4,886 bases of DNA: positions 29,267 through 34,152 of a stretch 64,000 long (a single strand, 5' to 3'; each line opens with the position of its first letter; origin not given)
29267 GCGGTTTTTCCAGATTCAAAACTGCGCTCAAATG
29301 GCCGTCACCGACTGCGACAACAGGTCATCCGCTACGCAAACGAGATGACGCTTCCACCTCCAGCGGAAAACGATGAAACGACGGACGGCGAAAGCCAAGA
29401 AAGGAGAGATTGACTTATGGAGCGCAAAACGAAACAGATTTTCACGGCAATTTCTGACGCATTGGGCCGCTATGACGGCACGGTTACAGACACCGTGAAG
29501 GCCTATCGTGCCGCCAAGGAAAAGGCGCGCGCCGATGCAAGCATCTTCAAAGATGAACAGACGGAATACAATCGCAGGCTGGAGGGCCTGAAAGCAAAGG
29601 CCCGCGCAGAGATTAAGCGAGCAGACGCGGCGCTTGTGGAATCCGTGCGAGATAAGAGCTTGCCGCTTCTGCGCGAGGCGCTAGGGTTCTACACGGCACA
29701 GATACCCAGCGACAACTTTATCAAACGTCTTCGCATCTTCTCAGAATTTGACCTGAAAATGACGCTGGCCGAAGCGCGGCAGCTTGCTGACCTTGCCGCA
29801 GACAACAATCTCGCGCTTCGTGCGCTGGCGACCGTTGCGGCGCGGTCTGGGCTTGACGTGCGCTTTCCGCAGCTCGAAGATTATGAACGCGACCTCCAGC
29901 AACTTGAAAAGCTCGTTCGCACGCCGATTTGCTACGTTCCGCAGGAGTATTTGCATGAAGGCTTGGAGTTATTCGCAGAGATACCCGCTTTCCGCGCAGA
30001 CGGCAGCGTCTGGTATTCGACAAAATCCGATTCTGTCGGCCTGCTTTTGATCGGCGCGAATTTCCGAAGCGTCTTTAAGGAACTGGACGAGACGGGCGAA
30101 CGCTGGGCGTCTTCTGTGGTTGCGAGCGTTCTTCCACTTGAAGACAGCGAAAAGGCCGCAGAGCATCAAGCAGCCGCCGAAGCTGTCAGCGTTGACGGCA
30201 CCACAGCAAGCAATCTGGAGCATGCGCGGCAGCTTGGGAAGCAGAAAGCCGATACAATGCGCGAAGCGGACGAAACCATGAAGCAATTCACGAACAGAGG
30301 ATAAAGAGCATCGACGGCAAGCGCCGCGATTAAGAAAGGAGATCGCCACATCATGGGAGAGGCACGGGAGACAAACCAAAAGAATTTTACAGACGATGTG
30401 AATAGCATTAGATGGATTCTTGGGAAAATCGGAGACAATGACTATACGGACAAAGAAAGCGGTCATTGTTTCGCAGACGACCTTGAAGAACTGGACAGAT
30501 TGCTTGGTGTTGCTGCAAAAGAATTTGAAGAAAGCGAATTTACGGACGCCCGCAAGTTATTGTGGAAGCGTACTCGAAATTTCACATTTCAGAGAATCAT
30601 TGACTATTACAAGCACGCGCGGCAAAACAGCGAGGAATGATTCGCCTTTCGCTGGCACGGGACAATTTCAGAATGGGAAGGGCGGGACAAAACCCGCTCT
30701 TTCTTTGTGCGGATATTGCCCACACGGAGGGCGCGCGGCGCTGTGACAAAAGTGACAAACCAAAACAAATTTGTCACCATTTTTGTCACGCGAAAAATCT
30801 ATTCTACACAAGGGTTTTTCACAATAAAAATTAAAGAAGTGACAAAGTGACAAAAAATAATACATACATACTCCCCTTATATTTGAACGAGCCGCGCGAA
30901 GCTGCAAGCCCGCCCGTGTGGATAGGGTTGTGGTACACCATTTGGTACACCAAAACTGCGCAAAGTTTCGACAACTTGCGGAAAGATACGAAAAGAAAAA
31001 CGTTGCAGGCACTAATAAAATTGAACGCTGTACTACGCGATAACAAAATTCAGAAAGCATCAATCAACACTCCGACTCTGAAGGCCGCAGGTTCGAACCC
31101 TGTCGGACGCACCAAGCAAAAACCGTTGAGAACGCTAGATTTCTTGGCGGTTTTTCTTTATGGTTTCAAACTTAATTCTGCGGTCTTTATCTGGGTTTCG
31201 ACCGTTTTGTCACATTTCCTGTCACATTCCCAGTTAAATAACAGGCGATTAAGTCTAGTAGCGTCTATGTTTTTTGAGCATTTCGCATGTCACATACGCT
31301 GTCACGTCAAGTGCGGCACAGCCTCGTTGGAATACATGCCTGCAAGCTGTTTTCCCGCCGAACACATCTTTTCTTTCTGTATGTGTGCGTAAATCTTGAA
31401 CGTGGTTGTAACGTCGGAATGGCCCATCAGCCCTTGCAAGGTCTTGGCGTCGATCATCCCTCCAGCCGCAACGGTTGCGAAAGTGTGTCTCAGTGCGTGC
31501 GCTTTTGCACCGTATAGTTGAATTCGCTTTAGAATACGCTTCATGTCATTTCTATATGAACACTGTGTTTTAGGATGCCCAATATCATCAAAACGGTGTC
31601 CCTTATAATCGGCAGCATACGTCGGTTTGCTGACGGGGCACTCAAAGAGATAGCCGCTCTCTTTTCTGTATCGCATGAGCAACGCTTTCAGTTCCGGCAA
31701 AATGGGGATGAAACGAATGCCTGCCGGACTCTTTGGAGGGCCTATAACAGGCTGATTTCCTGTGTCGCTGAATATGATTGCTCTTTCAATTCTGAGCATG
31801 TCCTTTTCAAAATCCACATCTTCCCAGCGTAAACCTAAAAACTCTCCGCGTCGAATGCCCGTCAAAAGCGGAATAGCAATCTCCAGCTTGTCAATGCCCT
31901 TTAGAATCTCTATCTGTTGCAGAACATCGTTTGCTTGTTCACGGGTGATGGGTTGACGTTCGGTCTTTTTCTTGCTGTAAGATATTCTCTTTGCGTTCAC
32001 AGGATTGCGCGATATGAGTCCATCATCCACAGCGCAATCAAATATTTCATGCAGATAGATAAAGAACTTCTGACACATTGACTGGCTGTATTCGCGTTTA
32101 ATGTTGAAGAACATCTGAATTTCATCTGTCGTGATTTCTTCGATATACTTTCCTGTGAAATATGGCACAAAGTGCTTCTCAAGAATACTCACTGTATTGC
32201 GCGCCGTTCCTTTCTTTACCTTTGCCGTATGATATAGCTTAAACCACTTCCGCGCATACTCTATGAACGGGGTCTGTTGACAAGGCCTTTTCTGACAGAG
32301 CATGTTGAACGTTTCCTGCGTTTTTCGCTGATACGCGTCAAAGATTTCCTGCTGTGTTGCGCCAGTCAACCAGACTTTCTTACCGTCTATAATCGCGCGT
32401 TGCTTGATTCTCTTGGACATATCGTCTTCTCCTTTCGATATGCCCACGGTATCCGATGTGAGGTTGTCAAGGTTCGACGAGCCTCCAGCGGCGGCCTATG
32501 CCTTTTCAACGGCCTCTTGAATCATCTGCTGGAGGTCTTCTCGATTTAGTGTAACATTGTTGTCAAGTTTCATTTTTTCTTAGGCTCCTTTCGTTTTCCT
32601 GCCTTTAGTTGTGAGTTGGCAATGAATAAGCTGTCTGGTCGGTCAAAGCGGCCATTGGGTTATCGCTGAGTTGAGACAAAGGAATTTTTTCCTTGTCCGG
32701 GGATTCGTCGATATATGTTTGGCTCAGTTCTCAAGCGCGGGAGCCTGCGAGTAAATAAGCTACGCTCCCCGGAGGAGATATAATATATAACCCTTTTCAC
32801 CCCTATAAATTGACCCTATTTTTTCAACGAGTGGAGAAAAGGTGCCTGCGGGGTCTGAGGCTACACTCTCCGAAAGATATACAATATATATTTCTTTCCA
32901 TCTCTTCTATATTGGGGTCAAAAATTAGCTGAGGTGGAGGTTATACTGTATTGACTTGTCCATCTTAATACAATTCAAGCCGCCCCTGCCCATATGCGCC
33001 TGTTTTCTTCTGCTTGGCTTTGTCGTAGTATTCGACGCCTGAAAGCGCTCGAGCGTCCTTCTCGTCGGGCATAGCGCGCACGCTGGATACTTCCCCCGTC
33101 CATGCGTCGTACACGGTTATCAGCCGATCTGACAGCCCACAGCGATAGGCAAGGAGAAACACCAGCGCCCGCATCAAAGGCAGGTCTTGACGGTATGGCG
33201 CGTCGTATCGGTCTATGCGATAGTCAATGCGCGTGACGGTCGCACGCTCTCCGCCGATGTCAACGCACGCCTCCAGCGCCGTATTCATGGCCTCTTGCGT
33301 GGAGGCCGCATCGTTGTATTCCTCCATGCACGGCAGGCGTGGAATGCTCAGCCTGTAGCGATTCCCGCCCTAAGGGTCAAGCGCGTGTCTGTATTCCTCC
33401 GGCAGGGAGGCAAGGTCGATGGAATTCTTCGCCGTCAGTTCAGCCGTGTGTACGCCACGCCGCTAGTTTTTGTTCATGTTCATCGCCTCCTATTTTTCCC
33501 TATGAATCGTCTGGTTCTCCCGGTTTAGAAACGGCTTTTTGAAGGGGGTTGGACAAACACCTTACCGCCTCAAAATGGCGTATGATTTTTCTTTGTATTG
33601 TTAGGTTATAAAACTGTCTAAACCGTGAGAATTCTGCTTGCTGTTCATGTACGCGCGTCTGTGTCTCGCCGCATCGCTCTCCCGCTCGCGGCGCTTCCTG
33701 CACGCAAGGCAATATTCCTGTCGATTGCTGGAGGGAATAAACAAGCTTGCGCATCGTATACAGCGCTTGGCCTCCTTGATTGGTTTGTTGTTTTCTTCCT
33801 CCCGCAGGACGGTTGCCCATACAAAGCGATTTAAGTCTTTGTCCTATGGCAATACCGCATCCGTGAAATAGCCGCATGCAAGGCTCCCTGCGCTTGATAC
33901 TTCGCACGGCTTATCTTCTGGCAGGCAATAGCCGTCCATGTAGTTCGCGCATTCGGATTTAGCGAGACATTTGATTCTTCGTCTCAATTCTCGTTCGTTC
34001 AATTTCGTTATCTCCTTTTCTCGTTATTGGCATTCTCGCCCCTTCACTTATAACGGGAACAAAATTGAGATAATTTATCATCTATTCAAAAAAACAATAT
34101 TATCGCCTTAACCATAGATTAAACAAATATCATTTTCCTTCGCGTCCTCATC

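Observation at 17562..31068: Element 1 has the gene content of a phage satellite (PICI-like) in a GC-rich Clostridia-type host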

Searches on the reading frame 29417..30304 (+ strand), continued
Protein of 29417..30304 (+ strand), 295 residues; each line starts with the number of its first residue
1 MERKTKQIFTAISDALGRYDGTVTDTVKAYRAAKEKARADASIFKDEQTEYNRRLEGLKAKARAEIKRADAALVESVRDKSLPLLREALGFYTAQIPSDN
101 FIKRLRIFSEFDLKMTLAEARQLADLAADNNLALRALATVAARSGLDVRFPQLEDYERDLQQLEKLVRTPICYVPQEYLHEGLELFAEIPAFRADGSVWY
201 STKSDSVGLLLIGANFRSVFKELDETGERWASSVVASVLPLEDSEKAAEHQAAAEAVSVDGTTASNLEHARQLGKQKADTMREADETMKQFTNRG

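Call 70: fold_search(model_id=the predicted structure, library=viral)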
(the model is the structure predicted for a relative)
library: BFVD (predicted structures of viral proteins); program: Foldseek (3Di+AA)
matches with E <= 10: 318; with E <= 0.001: 0
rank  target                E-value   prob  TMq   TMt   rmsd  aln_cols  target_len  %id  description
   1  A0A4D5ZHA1            3.1e-02  0.99  0.38  0.51   7.2       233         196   12  (no name in the UniProt tables at hand)
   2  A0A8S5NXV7            5.4e-02  0.98  0.36  0.46   8.8       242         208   17  Uncharacterized protein [Siphoviridae sp. ctINK4]
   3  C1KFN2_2              7.3e-02  0.33  0.18  0.06  34.5       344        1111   13  Putative tail fibre protein [Lactobacillus phage Lb338-1]
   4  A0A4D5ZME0            9.4e-02  0.33  0.18  0.22  19.1       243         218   13  (no name in the UniProt tables at hand)
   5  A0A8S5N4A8            1.7e-01  0.25  0.17  0.16  49.4       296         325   13  Uncharacterized protein [Myoviridae sp. ct96L1]
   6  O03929                2.1e-01  0.18  0.18  0.16  27.5       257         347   12  (no name in the UniProt tables at hand)
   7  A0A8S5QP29            2.3e-01  0.08  0.12  0.14  32.5       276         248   13  Uncharacterized protein [Siphoviridae sp. ctWhx86]
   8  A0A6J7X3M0            3.0e-01  0.11  0.13  0.05  47.7       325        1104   11  Uncharacterized protein [uncultured Caudovirales phage]
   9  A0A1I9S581            3.5e-01  0.16  0.15  0.04  30.0       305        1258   11  (no name in the UniProt tables at hand)
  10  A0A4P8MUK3            3.5e-01  0.12  0.16  0.13  20.8       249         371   13  (no name in the UniProt tables at hand)
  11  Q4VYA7                3.7e-01  0.21  0.22  0.24  18.6       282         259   12  (no name in the UniProt tables at hand)
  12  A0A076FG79            3.7e-01  0.13  0.14  0.14  21.1       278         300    8  Uncharacterized protein [Aureococcus anophagefferens virus]
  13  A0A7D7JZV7            3.9e-01  0.12  0.16  0.10  30.2       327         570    9  (no name in the UniProt tables at hand)
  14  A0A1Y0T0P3            4.1e-01  0.18  0.22  0.19  26.2       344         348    9  Uncharacterized protein [Pseudomonas phage Noxifer]
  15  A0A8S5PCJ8            4.5e-01  0.16  0.20  0.12  19.0       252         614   11  Minor capsid protein [Siphoviridae sp. ctc6d98]
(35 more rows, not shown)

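Call 72: search_protein_families(library=padloc, max_evalue=0.001, proteins=[window:29417-30304:+])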
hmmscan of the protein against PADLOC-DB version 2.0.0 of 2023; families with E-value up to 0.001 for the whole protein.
window:29417-30304:+ (295 aa): 0 families

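Call 81: find_related_loci(query=P0001, collection=viral_contigs, flank=10000)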
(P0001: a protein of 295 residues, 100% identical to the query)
Query P0001 (295 aa) in viral_contigs; peptide patterns used: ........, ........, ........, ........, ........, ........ (x = any residue, [..] = any of these).
5 stretches matched a pattern, but none encodes a relative of the query by tblastn (E <= 1e-3).

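Call 84: search_solved_structures(query=A3, max_evalue=1)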
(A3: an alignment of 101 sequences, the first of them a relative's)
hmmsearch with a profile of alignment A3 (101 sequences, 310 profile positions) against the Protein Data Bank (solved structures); distinct sequences matched with E-value up to 1: 7.
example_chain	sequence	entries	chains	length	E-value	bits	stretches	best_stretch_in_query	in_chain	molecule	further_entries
6wvs_A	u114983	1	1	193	0.0001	24.8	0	134-178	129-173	DeNovoTIM15 hyperstable de novo TIM barrel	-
6yqx_A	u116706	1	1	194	0.0047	19.3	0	134-177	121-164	de novo designed TIM barrel DeNovoTIM13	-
7p12_A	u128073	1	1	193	0.012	18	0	134-176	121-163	DeNovoTIM13-SB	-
1ya9_A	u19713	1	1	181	0.088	15.1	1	33-91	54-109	Apolipoprotein E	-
6clz_B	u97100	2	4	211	0.091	15.1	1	1-92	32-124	Apolipoprotein A-I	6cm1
7jg5_b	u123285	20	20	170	0.091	15.1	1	20-86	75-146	ATP synthase subunit b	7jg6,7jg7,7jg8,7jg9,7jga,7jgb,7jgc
7njk_b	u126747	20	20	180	0.15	14.4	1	20-86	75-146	ATP synthase subunit b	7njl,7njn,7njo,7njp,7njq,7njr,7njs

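Call 89: find_related_loci(query=A5, collection=metagenome_contigs, flank=10000)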
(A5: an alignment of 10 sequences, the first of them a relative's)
Query A5 (295 aa) in metagenome_contigs; peptide patterns used: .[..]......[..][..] (x = any residue, [..] = any of these).
127 stretches matched a pattern; 3 encode a relative of the query (tblastn E <= 1e-3); 3 distinct loci.
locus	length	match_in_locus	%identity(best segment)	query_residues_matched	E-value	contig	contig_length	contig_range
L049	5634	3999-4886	33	5-291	3e-40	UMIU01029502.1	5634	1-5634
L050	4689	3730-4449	34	5-245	1e-36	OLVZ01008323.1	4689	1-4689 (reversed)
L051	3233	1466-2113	34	11-230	8e-25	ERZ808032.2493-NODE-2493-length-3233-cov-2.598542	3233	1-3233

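Call 102: search_protein_families(library=phrogs, max_evalue=0.01, proteins=[L049:1860-3032:+, L049:825-1580:-, L051:20-835:+])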
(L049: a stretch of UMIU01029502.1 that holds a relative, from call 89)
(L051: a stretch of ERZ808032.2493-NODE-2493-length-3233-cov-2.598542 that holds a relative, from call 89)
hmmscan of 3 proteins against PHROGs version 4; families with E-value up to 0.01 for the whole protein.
L049:1860-3032:+ (390 aa): 8 families
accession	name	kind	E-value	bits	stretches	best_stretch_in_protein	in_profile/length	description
phrog_3123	-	unknown function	1.2e-14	54.8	2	151-252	450-552/583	-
phrog_906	-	DNA, RNA and nucleotide metabolism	1e-11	45.4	1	53-244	513-703/872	DNA polymerase/primase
phrog_239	-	DNA, RNA and nucleotide metabolism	4.5e-07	30.2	1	50-116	342-398/801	DNA primase/helicase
phrog_1284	-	unknown function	9.9e-06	26.1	1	56-219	24-196/306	-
phrog_25693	-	unknown function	0.00015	21.5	1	55-126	37-110/405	-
phrog_10729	-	DNA, RNA and nucleotide metabolism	0.0028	16.9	1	70-214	406-555/722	DNA polymerase/primase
phrog_13004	-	unknown function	0.0034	17.2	0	56-125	121-191/363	-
phrog_30286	-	unknown function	0.0044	16.3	0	153-235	212-294/590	-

L049:825-1580:- (251 aa): 7 families
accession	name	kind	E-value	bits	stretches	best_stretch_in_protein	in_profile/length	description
phrog_8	-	transcription regulation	5e-11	43.6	1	23-111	159-224/346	transcriptional regulator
phrog_3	-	transcription regulation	2e-09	38.8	1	15-110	76-153/430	transcriptional repressor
phrog_4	-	transcription regulation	4.4e-09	36.8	1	15-109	128-198/400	transcriptional repressor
phrog_2967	-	transcription regulation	3e-07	31.2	1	26-109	7-76/225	transcriptional regulator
phrog_4836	-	transcription regulation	1.7e-06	28.8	1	24-115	70-151/194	CII-like regulator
phrog_2328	-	transcription regulation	6.1e-05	23.8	0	24-102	10-74/128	transcriptional repressor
phrog_5823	-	transcription regulation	0.0012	19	1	27-105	4-69/404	transcriptional regulator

L051:20-835:+ (271 aa): 5 families
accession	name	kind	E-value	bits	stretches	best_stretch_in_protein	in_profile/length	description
phrog_239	-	DNA, RNA and nucleotide metabolism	3.6e-09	37.1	1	58-146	468-562/801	DNA primase/helicase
phrog_6357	-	unknown function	2.9e-06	27.8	1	4-180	63-233/321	-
phrog_3123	-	unknown function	1.7e-05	24.6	1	27-146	427-545/583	-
phrog_906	-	DNA, RNA and nucleotide metabolism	3.5e-05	23.7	1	44-145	611-704/872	DNA polymerase/primase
phrog_243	-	DNA, RNA and nucleotide metabolism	8.9e-05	22.6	1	57-142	141-227/273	DnaB-like replicative helicase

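Call 112: search_protein_families(library=pfam, alignment_id=A3, max_evalue=0.001)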
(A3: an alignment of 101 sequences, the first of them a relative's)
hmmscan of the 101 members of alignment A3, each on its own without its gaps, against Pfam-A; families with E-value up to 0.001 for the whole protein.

A. member 1, P0001 (295 aa): 0 families

B. families by the number of members that match (of 101 scanned): 2 families
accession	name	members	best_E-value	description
PF14362.11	DUF4407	1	0.00067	Domain of unknown function (DUF4407)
PF01442.23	Apolipoprotein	1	0.00088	Apolipoprotein A1/A4/E domain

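Call 113: find_related_loci(query=A5, collection=viral_contigs, flank=10000)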
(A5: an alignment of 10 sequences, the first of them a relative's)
Query A5 (295 aa) in viral_contigs; peptide patterns used: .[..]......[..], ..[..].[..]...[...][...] (x = any residue, [..] = any of these).
260 stretches matched a pattern, but none encodes a relative of the query by tblastn (E <= 1e-3).

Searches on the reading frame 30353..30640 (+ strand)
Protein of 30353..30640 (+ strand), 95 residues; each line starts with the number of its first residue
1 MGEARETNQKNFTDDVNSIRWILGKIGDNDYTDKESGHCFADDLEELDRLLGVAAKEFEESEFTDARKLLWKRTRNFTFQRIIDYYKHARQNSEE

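Call 10: search_protein_families(library=pfam, max_evalue=0.01, proteins=[window:30353-30640:+])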
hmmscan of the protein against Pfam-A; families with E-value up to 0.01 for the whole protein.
window:30353-30640:+ (95 aa): 0 families

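Call 12: search_protein_families(library=phrogs, max_evalue=0.001, proteins=[window:30353-30640:+])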
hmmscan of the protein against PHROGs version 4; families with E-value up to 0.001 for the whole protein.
window:30353-30640:+ (95 aa): 0 families

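Call 72: search_protein_families(library=padloc, max_evalue=0.001, proteins=[window:30353-30640:+])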
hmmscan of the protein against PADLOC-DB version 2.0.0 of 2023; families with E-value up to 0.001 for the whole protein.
window:30353-30640:+ (95 aa): 0 families

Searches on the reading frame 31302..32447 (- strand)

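Call 85: search_protein_families(library=pfam, max_evalue=0.01, proteins=[window:31302-32447:-])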
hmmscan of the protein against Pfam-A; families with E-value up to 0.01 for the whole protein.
window:31302-32447:- (381 aa): 4 families
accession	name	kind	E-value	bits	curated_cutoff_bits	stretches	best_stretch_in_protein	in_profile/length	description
PF00589.27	Phage_integrase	-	2.1e-19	70.4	27.1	1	167-359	3-171/172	Phage integrase family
PF14659.12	Phage_int_SAM_3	-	1e-08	35.7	22.6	1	62-115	3-55/58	Phage integrase, N-terminal SAM-like domain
PF22022.2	Phage_int_M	-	9.4e-08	32.6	27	1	61-152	1-92/96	Phage integrase central domain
PF13102.12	Phage_int_SAM_5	-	0.00044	21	22.3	1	61-154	2-97/98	Phage integrase SAM-like domain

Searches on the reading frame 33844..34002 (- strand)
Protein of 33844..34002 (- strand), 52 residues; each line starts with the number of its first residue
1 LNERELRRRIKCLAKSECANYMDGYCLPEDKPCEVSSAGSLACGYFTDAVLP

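Call 85: search_protein_families(library=pfam, max_evalue=0.01, proteins=[window:33844-34002:-])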
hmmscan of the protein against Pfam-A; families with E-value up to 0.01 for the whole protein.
window:33844-34002:- (52 aa): 1 family
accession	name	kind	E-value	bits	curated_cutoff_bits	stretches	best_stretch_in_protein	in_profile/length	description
PF14194.11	Cys_rich_VLP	-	6.9e-10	39.3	27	1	5-52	3-55/57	Cysteine-rich VLP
